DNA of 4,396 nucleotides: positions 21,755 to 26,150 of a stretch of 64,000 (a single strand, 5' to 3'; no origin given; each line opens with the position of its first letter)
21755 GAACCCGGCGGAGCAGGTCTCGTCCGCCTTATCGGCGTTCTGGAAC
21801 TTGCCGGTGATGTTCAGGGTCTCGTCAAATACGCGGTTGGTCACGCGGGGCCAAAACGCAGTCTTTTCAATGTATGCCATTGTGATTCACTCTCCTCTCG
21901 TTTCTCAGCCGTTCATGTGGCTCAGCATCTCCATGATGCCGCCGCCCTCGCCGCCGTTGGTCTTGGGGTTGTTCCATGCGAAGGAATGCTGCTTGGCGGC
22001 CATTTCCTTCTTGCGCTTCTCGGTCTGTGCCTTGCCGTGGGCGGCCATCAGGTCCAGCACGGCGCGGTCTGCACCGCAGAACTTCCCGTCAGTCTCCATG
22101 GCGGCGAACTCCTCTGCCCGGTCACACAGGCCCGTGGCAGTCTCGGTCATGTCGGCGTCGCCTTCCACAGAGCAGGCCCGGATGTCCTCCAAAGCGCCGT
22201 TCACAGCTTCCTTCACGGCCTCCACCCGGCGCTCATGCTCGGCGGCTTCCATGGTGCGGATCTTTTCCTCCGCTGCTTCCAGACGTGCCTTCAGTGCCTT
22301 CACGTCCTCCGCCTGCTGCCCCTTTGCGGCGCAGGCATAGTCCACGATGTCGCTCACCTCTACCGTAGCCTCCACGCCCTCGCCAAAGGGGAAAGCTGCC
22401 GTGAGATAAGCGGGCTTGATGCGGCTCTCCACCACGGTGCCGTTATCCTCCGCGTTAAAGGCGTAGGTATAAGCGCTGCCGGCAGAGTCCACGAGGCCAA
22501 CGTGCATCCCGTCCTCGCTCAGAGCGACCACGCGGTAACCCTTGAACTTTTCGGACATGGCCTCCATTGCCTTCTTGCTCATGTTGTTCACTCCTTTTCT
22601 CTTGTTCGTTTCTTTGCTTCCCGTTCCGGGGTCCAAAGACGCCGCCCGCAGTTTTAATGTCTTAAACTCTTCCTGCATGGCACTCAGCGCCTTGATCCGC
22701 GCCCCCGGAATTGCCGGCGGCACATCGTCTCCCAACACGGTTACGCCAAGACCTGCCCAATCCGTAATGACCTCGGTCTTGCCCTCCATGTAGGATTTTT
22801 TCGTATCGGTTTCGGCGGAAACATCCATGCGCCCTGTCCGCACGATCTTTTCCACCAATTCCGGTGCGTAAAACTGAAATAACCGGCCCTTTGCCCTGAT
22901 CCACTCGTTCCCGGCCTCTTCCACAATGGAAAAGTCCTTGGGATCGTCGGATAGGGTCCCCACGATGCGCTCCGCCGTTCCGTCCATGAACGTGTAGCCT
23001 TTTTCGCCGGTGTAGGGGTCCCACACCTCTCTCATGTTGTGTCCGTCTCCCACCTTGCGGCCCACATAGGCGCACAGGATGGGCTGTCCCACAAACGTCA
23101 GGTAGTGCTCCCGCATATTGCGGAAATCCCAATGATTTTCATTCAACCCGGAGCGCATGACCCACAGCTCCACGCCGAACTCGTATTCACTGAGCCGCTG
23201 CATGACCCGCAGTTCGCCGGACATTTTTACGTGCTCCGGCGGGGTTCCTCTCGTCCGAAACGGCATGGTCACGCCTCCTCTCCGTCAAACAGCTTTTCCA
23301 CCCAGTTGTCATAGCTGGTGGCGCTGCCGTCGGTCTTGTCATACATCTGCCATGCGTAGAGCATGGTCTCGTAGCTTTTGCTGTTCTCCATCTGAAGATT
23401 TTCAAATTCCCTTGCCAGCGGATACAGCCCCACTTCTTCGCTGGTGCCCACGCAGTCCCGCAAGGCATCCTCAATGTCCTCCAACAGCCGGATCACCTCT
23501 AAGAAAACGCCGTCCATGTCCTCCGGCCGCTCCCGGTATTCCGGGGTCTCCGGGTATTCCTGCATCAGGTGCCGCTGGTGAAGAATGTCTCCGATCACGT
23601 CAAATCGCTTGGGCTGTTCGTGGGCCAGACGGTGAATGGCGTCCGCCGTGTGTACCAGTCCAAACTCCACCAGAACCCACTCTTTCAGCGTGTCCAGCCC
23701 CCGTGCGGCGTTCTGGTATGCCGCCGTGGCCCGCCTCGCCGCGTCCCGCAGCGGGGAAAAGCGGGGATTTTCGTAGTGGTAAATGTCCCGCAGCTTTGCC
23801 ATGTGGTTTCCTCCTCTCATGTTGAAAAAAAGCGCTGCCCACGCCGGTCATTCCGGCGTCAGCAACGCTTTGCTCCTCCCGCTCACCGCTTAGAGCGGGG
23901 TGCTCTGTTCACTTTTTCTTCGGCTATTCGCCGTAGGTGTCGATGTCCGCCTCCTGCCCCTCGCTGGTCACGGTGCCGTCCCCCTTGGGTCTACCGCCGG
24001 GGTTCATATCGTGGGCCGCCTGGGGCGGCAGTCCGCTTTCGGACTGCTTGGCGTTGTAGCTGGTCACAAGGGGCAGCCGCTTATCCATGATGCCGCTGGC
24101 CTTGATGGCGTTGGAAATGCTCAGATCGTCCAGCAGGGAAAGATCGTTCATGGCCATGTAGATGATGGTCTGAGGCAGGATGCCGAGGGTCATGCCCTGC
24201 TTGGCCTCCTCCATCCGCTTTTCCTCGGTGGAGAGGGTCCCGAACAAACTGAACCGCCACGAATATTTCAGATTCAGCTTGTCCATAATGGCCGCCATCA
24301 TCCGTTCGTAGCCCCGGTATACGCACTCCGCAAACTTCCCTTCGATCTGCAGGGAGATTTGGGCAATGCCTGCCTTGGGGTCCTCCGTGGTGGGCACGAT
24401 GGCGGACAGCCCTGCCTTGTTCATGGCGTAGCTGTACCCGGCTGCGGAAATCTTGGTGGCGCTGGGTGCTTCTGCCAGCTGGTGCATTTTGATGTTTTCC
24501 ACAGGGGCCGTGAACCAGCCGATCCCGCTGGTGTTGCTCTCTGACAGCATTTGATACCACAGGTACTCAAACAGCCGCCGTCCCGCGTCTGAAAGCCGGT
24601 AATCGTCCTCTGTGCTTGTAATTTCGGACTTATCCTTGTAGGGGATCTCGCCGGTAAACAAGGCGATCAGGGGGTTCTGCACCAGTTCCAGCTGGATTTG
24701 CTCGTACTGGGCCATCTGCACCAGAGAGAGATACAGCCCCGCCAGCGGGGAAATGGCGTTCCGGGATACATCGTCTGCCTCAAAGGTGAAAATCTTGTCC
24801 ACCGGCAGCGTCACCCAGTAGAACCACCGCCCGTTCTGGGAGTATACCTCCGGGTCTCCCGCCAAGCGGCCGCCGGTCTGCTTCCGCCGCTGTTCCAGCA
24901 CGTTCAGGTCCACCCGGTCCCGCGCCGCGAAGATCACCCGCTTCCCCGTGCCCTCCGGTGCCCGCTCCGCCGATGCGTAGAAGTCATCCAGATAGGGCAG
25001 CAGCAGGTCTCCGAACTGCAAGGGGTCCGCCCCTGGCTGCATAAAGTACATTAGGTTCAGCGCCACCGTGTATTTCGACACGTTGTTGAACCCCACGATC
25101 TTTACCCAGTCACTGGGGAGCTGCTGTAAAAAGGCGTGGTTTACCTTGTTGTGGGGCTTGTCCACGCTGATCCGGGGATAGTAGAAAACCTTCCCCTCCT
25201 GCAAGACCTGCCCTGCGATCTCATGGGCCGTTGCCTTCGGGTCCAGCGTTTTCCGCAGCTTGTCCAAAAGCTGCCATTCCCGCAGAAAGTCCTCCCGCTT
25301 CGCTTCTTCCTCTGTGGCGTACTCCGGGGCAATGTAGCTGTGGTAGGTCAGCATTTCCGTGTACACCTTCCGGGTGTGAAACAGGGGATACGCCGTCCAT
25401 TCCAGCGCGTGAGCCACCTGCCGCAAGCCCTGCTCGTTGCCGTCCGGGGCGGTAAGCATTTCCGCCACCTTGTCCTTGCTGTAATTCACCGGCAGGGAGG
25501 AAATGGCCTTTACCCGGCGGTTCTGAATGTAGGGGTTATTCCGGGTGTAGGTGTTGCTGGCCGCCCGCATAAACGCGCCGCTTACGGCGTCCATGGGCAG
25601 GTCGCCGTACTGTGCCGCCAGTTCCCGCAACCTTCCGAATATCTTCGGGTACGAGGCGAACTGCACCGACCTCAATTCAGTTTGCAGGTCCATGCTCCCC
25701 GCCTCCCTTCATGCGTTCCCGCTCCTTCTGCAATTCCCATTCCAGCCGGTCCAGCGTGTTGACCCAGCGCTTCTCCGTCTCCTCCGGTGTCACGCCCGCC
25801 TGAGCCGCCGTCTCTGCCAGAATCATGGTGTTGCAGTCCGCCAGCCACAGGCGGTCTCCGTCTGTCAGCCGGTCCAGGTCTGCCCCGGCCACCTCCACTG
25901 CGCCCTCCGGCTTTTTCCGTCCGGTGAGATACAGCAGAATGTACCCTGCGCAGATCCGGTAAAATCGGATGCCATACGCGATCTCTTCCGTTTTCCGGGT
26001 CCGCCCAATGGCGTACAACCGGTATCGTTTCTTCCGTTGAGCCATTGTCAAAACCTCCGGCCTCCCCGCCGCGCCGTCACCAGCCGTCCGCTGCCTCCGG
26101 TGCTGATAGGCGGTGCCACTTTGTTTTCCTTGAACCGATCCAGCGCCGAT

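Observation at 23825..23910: Covarying hairpin with conserved loop UAAGCGKU fused to an intrinsic terminator, present three times in the phage (nut- or attenuator-like module)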

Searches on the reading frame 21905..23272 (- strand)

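Call 15: search_protein_families(library=phrogs, proteins=[window:21905-23272:-])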
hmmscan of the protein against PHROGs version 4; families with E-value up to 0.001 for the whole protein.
window:21905-23272:- (455 aa): 1 family
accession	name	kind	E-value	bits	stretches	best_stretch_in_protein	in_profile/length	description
phrog_3313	-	unknown function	3.6e-13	50.4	1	34-313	26-259/480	-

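Call 62: search_protein_families(library=pfam, max_evalue=0.01, proteins=[window:21905-23272:-])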
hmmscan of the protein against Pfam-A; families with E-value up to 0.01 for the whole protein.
window:21905-23272:- (455 aa): 0 families

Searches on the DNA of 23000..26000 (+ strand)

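Call 18: search_dna_similar(query=window:23000-26000:+, collection=phages, mode=distant)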
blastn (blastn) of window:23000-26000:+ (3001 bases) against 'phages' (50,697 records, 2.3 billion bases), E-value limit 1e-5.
Records with a match: 1; places in all: 1; records where one place covers at least 80% of the query: 0.
Best place of each record, by identity: 60-80% 1.
By first word of the organism name: Bacteriophage 1.
By host as written in the record: - 1.
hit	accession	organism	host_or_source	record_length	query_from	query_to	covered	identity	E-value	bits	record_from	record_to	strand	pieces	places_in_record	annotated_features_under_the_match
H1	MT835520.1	Bacteriophage sp.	human fecal samples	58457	5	2950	62%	72.8%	0e+0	1036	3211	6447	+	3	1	record has no annotation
